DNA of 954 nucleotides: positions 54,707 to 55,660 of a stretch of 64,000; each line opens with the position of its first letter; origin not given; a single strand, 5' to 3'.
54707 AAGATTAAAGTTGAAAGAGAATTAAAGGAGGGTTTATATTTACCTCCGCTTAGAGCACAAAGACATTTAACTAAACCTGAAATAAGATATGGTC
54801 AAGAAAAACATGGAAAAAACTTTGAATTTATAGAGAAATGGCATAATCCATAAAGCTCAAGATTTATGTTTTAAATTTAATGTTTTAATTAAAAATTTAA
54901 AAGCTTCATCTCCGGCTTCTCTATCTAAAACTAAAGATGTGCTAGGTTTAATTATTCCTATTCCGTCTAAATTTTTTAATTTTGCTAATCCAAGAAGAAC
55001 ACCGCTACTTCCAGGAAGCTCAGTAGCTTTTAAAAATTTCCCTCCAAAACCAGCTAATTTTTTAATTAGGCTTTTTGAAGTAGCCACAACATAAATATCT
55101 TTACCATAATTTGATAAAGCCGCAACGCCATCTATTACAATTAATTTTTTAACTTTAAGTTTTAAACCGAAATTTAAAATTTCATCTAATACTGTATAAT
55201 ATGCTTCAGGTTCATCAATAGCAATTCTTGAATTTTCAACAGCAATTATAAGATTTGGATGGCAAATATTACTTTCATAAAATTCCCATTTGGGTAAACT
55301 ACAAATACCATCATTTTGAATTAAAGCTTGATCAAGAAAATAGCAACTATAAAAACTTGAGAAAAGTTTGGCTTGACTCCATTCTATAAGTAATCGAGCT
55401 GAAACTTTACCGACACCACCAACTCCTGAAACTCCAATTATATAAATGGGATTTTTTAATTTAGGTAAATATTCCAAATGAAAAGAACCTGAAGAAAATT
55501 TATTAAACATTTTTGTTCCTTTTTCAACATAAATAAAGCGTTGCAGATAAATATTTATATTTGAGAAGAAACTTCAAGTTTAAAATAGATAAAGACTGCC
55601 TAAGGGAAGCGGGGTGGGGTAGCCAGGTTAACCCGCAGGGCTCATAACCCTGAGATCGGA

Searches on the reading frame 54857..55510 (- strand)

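Call 47: search_protein_families(library=pfam, proteins=[window:54857-55510:-], max_evalue=0.001)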
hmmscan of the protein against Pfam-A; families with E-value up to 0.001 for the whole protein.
window:54857-55510:- (217 aa): 1 family
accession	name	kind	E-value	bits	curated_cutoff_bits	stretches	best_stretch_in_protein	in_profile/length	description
PF09754.15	PAC2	-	6.9e-16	59.1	25.8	1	24-214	2-194/215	PAC2 family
